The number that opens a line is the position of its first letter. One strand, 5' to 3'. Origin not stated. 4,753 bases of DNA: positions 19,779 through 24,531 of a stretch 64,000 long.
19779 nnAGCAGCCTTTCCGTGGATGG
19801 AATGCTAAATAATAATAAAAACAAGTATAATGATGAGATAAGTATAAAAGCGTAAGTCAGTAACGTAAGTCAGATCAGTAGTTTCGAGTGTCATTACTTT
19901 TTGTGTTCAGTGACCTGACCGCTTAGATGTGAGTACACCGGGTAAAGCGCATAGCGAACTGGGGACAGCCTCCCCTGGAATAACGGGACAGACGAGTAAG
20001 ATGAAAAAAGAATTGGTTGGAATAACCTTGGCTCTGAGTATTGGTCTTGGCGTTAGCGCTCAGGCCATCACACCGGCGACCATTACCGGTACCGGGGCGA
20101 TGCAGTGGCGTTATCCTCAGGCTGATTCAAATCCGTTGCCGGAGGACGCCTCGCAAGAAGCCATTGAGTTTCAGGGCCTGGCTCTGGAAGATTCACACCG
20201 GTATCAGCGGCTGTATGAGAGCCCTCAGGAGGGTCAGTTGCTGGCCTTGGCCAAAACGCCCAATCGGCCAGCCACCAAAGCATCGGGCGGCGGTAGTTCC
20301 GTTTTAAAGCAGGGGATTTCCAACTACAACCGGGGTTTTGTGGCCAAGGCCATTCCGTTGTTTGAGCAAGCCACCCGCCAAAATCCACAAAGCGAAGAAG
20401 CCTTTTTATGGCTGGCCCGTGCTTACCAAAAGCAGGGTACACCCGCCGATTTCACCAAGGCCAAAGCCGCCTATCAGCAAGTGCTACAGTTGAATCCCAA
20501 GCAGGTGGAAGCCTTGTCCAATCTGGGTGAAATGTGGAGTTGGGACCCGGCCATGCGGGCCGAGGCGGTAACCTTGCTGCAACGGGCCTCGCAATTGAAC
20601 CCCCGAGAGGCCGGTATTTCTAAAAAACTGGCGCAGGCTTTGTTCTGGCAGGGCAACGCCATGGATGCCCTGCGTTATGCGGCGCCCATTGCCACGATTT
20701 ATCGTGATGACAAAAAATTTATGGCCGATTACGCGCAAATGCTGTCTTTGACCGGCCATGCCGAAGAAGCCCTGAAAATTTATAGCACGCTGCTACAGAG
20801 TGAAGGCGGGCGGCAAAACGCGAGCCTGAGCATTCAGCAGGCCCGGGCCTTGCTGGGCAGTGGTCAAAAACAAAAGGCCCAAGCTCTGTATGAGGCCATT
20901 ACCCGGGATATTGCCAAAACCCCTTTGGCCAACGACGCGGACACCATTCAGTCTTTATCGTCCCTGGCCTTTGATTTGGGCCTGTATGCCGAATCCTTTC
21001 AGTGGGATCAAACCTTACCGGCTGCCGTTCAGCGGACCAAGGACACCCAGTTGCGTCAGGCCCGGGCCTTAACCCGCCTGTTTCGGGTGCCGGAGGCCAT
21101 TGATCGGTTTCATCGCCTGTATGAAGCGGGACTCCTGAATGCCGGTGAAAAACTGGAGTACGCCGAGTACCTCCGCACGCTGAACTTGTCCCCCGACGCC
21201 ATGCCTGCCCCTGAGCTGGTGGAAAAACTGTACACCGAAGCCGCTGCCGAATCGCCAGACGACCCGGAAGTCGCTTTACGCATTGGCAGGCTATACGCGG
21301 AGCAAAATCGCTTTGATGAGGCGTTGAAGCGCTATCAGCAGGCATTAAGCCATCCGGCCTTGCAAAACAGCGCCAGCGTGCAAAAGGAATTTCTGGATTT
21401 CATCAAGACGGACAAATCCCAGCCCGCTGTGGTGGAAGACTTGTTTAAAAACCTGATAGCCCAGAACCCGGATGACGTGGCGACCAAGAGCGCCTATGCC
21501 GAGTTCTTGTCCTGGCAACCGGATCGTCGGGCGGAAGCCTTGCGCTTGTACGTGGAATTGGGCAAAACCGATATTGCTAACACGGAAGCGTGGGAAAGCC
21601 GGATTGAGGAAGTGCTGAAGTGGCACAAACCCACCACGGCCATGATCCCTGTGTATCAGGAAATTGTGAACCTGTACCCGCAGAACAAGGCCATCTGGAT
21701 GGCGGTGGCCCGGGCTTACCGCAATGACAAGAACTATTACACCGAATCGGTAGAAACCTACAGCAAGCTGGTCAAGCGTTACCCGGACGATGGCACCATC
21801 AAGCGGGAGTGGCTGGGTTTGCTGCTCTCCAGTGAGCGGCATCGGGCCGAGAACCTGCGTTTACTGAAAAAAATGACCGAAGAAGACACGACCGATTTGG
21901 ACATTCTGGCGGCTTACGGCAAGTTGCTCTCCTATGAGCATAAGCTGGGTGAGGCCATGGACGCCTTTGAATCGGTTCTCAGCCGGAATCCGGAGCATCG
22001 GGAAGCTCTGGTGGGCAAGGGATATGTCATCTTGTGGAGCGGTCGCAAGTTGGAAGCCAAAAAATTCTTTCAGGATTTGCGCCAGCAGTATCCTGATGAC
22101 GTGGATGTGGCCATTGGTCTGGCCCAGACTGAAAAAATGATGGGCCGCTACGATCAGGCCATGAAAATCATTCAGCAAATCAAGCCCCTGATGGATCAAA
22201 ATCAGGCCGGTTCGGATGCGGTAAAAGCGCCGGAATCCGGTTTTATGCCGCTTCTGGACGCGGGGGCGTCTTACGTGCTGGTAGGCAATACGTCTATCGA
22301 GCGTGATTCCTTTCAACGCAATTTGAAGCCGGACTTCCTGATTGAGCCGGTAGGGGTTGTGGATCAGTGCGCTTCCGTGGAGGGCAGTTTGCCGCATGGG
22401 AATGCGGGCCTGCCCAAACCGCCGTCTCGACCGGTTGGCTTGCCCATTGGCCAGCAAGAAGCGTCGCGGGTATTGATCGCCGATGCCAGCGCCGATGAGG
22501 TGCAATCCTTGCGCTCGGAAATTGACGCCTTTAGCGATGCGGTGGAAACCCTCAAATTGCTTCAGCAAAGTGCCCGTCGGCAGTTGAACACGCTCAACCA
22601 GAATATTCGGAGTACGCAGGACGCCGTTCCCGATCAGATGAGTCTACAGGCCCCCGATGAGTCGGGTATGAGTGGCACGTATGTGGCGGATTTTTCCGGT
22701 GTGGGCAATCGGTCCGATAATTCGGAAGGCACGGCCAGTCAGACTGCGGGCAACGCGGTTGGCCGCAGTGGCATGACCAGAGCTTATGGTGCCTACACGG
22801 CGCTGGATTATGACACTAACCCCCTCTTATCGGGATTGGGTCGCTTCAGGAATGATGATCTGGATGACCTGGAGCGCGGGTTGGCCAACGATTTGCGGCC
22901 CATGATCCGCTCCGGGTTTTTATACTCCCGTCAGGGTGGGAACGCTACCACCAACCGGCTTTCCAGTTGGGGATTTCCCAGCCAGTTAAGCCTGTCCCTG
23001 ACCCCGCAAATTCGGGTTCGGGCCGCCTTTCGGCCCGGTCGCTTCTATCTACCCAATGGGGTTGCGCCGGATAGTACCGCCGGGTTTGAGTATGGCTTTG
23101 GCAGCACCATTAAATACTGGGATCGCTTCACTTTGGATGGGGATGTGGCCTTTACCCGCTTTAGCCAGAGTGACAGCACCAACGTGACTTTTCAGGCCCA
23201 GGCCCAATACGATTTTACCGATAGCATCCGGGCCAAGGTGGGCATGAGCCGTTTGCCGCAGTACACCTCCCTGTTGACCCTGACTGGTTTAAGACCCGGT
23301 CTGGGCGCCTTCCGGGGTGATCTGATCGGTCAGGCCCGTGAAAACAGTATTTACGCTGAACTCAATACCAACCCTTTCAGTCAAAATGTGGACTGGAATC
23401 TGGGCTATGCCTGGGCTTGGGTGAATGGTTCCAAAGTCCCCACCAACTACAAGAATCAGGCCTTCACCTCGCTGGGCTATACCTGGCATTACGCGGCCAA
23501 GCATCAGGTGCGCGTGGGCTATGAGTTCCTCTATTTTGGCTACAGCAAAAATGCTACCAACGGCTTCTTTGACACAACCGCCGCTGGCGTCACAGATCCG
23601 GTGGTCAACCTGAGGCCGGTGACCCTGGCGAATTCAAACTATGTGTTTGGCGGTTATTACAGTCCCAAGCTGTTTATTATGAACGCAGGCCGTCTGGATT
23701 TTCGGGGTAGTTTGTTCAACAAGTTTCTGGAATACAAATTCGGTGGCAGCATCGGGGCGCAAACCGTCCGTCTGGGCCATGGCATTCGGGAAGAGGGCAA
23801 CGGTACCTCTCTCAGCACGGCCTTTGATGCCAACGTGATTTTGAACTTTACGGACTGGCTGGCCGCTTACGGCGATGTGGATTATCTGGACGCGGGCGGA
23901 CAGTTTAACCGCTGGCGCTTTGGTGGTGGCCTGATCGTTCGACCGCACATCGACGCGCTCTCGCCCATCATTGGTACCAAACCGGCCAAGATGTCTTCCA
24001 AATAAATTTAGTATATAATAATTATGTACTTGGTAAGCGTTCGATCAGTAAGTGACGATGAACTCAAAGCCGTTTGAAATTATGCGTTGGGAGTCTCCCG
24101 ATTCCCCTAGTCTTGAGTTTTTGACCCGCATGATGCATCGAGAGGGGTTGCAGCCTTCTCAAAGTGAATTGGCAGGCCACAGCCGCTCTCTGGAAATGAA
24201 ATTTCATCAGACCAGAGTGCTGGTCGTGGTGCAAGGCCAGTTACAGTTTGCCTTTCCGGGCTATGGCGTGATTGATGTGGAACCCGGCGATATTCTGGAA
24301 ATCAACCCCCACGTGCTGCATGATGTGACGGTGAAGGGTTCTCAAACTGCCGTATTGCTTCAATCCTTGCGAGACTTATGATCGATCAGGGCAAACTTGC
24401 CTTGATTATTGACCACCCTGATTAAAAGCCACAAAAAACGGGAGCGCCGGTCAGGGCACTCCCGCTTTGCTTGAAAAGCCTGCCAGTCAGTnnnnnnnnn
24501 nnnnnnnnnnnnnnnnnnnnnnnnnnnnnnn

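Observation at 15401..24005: BcsA-like synthase with three tandem PilZ domains plus a BcsC-like TPR/porin, but no BcsB or BcsZ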

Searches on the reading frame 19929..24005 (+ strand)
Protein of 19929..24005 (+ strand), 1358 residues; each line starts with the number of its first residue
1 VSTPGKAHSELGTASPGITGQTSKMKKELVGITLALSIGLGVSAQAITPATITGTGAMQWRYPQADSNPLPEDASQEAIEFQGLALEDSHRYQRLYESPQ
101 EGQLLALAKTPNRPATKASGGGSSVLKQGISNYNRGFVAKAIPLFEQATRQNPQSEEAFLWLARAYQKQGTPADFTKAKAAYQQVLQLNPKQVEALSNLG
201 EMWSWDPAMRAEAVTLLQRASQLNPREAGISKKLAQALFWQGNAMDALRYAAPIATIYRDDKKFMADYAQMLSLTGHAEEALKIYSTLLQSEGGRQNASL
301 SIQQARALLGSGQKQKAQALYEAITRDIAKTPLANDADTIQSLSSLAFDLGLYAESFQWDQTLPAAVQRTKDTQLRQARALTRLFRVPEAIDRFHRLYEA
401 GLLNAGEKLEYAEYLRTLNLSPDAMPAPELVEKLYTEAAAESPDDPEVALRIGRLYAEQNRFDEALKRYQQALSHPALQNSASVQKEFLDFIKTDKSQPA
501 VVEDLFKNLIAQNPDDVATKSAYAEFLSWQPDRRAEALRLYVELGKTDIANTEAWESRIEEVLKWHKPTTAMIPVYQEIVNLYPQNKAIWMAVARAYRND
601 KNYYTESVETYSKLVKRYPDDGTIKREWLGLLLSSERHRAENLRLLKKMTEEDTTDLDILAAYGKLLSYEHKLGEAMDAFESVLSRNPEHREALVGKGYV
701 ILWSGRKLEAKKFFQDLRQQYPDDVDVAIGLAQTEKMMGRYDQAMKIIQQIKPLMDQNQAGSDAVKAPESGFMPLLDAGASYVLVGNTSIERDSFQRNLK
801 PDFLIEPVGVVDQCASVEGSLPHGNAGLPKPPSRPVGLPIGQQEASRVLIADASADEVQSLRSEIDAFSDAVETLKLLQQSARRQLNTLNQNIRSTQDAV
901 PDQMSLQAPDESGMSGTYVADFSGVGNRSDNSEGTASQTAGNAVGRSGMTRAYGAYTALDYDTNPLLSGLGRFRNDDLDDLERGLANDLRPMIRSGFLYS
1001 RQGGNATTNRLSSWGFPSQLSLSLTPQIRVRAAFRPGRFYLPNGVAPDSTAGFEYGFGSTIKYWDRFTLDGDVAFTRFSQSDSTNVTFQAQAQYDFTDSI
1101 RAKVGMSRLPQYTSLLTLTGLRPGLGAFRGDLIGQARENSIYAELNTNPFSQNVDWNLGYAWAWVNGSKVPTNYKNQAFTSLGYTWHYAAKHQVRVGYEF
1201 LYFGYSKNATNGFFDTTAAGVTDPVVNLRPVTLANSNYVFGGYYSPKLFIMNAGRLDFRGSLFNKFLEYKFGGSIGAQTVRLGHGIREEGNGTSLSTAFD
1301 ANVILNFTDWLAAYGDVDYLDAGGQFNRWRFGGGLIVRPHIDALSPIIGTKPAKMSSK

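Call 7: search_protein_families(library=pfam, proteins=[window:19929-24005:+], max_evalue=0.01)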
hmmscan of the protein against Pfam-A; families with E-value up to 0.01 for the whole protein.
window:19929-24005:+ (1358 aa): 19 families
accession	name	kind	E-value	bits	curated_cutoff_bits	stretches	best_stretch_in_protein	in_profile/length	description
PF14559.12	TPR_19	-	1.7e-41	140.8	25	5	709-758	9-58/68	Tetratricopeptide repeat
PF13432.12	TPR_16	-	1.7e-23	83.2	32.7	2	126-174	1-49/65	Tetratricopeptide repeat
PF13428.12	TPR_14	-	2.6e-22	77.5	23.5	0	157-202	2-44/44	Tetratricopeptide repeat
PF13174.12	TPR_6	-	9.8e-19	67.1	26.3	1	157-191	1-32/33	Tetratricopeptide repeat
PF13414.12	TPR_11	-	1.6e-18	66.5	26.8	3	175-201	10-36/42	TPR repeat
PF23914.1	TPR_CcmH_CycH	-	1.6e-17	64.2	42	3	663-759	56-155/158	Cytochrome c-type biogenesis protein H TPR domain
PF13431.12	TPR_17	-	5.1e-17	61.1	24.4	0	144-171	1-28/34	Tetratricopeptide repeat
PF07719.23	TPR_2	-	4.3e-16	58.1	27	1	447-474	2-29/34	Tetratricopeptide repeat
PF00515.34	TPR_1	-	5.6e-10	39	27.8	0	451-474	6-29/34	Tetratricopeptide repeat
PF05420.17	BCSC_C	-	6.1e-09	36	23.5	1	1054-1210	64-212/336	Cellulose synthase operon protein C C-terminus (BCSC_C)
PF12895.13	ANAPC3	-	3.6e-08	34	27.2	0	139-194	6-57/82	Anaphase-promoting complex, cyclosome, subunit 3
PF25062.1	ARM_TT21_N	-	1.1e-07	32.3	40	1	648-751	88-194/222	Tetratricopeptide repeat protein 21 N-terminal ARM repeat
PF13181.12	TPR_8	-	1.2e-07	31.8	25.7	0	157-191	2-33/34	Tetratricopeptide repeat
PF13424.12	TPR_12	-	3.3e-07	30.8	30.1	1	441-473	40-72/77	Tetratricopeptide repeat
PF24575.1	TPR_Slam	-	6e-07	30.3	35.2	0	572-633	34-92/104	Surface lipoprotein assembly modifier, N-terminal TPR repeats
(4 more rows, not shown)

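Call 8: search_protein_families(library=ncbifam, proteins=[window:19929-24005:+], max_evalue=0.01)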
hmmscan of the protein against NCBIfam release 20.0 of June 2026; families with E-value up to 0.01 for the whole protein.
window:19929-24005:+ (1358 aa): 21 families
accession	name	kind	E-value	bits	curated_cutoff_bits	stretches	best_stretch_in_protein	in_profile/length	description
TIGR02917.1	PEP_TPR_lipo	equivalog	1.8e-33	115.5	312.2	3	437-624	456-637/899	XrtA/PEP-CTERM system TPR-repeat protein PrsT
TIGR03939.1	PGA_TPR_OMP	equivalog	3.6e-19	68.5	366.65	1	562-697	62-194/800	poly-beta-1,6 N-acetyl-D-glucosamine export porin PgaA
NF040959.1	MamA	equivalog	1.3e-18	67.2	200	2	127-243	42-154/204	magnetosome protein MamA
TIGR02521.1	type_IV_pilW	equivalog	1.3e-13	51.1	154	2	123-320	32-225/234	type IV pilus biogenesis/stability protein PilW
NF047371.1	FlcA_CTERM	equivalog_domain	3.3e-13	49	300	2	126-225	126-221/646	periplasmic flagellar collar protein FlcA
NF052415.1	T3SS_chap_SctY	equivalog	1.1e-12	48.3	70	1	687-759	2-76/106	type III secretion apparatus assembly chaperone SctY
NF033920.0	C39_PA2778_fam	equivalog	1.1e-11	44.7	150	1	655-750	155-249/255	PA2778 family cysteine peptidase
NF008520.0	PRK11447.1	equivalog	1.5e-10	39.6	858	2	644-760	594-706/1157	cellulose synthase complex outer membrane protein BcsC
TIGR02795.1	tol_pal_ybgF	equivalog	2.3e-09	37.8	90.1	1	663-724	45-109/119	tol-pal system protein YbgF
TIGR02552.1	LcrH_SycD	equivalog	1.4e-08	34.6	104.8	1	681-747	8-74/136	SycD/LcrH family type III secretion system chaperone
NF033758.1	gliding_GltE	equivalog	1.5e-08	34.1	225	2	670-749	99-178/411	adventurous gliding motility TPR repeat lipoprotein GltE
NF033762.1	social_mot_Tgl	equivalog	1.9e-08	34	225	0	672-751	46-126/252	social motility TPR repeat lipoprotein Tgl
TIGR00540.1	TPR_hemY_coli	hypoth_equivalog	6.8e-08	31.7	142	0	322-476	224-356/385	heme biosynthesis-associated TPR protein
NF053607.1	CHU_0125_OmpA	equivalog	3.3e-05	22.6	620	0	121-201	18-95/639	CHU_0125 family OmpA-like outer membrane integrity protein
NF002725.1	PRK02603.1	equivalog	6.5e-05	23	143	0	127-205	40-118/173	photosystem I assembly protein Ycf3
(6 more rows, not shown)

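Call 26: search_solved_structures(query=window:19998-24005:+, max_evalue=0.001)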
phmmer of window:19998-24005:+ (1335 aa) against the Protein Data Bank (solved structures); distinct sequences matched with E-value up to 0.001: 44.
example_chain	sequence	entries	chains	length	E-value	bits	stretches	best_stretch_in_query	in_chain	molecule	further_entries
9qhb_A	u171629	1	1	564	7.6e-57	196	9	108-227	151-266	Engineered tetratricopeptide repeat protein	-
8bu0_A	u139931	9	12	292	1.2e-40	142.2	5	100-227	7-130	Consensus tetratricopeptide repeat protein | Crystal structure of an 8-repeat consensus TPR superhelix with Zinc. | Monomer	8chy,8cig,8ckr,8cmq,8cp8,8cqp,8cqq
9qhc_A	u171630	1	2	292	5.5e-34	120.2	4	100-227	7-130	Engineered tetratricopeptide repeat protein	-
7obi_A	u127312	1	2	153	6.9e-14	53.7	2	111-180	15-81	CTPR-rv4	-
9gzg_A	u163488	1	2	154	5.7e-12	47.3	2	134-227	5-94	Engineered CTPR protein with glutamic acids for conductivity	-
8ch0_A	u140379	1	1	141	1.2e-11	46.3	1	99-228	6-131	Consensus tetratricopeptide repeat protein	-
2fo7_A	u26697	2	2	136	1.6e-11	45.8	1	106-228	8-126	SYNTHETIC CONSENSUS TPR PROTEIN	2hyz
1w3b_A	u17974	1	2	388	6.6e-09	37.2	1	109-228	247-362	UDP-N-ACETYLGLUCOSAMINE--PEPTIDE N-ACETYLGLUCOSAMINYLTRANSFERASE 110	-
1na0_A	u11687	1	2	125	1.2e-08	36.3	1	108-178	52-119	designed protein CTPR3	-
6eou_A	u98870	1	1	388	1.3e-08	36.2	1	109-228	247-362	UDP-N-acetylglucosamine--peptide N-acetylglucosaminyltransferase 110 kDa subunit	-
7ntf_A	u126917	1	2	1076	8.7e-08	33.4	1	109-233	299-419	Isoform 1 of UDP-N-acetylglucosamine--peptide N-acetylglucosaminyltransferase 110 kDa subu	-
7yeh_B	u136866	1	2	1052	1e-07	33.2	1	109-231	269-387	UDP-N-acetylglucosamine--peptide N-acetylglucosaminyltransferase 110 kDa subunit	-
7yea_A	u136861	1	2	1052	1.1e-07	33.2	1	109-231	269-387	UDP-N-acetylglucosamine--peptide N-acetylglucosaminyltransferase 110 kDa subunit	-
6v8e_A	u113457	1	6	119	2.3e-07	32.1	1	110-216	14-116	Designed protein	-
7rqf_A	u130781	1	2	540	3e-07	31.7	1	569-726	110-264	TPR repeat-containing protein PA4667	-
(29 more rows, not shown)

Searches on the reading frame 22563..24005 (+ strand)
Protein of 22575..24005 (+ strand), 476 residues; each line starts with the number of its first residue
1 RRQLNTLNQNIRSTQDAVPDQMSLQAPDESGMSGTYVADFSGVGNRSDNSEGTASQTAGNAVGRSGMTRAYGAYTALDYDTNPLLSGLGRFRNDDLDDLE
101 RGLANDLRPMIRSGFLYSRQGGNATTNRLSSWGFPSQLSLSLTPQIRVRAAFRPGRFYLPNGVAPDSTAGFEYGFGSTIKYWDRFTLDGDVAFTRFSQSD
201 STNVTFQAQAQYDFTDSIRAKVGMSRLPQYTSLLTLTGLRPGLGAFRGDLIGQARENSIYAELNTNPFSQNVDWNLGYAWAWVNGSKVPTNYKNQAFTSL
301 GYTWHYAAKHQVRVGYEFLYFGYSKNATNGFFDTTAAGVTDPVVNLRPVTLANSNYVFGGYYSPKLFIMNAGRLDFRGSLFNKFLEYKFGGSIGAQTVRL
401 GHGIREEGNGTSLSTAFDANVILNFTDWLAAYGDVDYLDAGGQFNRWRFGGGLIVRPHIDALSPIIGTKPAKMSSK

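Call 32: find_homologous_proteins(query=window:22575-24005:+, max_evalue=0.001)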
Query window:22575-24005:+ (476 aa): 5 proteins with E <= 0.001 among 8000 candidates.
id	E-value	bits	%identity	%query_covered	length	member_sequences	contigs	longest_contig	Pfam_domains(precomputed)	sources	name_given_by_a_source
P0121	2.8e-174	599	66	80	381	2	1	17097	PF05420.18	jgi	jgi:hypothetical protein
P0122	7.3e-163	561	74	68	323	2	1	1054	PF05420.18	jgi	jgi:hypothetical protein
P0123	2.0e-124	434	64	61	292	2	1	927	PF05420.18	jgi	-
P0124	2.1e-124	434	60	67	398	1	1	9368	PF13505.13,PF05420.18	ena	-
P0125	2.0e-112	395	48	83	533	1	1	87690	PF05420.18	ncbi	ncbi:MAG: hypothetical protein U0003_03205 [Vampirovibrionales bacterium]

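Call 37: search_solved_structures(query=A2, max_evalue=1, show_alignments=1)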
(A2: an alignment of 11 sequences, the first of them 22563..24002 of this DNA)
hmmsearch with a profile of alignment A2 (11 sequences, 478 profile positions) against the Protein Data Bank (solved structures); distinct sequences matched with E-value up to 1: 0.

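Call 41: find_encoding_contigs(protein=P0125, flank=10000, max_places=1)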
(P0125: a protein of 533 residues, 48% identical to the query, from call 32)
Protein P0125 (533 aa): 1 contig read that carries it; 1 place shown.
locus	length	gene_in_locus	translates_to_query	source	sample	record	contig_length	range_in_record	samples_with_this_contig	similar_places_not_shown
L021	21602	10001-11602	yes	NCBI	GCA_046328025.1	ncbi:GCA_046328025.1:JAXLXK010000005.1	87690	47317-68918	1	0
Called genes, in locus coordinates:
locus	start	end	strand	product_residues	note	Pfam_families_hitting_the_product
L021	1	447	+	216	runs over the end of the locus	PF00583:Acetyltransf_1, PF13673:Acetyltransf_10, PF13508:Acetyltransf_7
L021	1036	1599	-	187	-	-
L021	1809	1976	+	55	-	-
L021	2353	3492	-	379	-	-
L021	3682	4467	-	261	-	PF03372:Exo_endo_phos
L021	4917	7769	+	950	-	PF00535:Glycos_transf_2, PF13641:Glyco_tranf_2_3, PF13506:Glyco_transf_21, PF13632:Glyco_trans_2_3, PF03552:Cellulose_synt, PF07238:PilZ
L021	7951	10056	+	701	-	PF12895:ANAPC3 (faint), PF13432:TPR_16 (faint), PF25058:ARM_TT21 (faint), PF13174:TPR_6 (faint), PF13414:TPR_11 (faint), PF13428:TPR_14 (faint), PF23914:TPR_CcmH_CycH (faint), PF14559:TPR_19 (weak)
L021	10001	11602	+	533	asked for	PF05420:BCSC_C (faint)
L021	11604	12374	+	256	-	PF17746:SfsA_N, PF03749:SfsA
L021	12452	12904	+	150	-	-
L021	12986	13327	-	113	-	PF14489:QueF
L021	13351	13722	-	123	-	-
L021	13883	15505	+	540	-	PF03255:ACCA, PF01039:Carboxyl_trans, PF06833:MdcE (faint)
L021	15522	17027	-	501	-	PF01425:Amidase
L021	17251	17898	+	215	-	PF01865:PhoU_div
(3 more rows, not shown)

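Call 74: search_protein_families(library=pfam, alignment_id=A2, max_evalue=0.01)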
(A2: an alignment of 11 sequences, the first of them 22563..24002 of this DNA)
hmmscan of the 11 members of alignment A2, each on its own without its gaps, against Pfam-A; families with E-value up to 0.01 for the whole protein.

A. member 1, window:22563-24002:+ (480 aa): 1 family
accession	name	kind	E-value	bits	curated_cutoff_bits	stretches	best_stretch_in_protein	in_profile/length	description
PF05420.17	BCSC_C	-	6.8e-11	42.4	23.5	1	176-332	64-212/336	Cellulose synthase operon protein C C-terminus (BCSC_C)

B. families by the number of members that match (of 11 scanned): 3 families
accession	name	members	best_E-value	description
PF05420.17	BCSC_C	11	3.8e-15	Cellulose synthase operon protein C C-terminus (BCSC_C)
PF13505.12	OMP_b-brl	6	2.7e-07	Outer membrane protein beta-barrel domain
PF19313.5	DUF5916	1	0.0004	Domain of unknown function (DUF5916)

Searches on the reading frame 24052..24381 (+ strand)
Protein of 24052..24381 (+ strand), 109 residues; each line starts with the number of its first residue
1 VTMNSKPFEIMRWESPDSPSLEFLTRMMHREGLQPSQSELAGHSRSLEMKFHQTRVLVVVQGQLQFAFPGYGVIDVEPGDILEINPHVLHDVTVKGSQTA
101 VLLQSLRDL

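Call 11: search_protein_families(library=pfam, proteins=[window:24052-24381:+], max_evalue=0.0001)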
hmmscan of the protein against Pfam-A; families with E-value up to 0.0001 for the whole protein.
window:24052-24381:+ (109 aa): 1 family
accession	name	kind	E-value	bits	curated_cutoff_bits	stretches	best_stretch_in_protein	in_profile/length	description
PF07883.17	Cupin_2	-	8e-05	22.7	27.2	0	55-103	20-67/70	Cupin domain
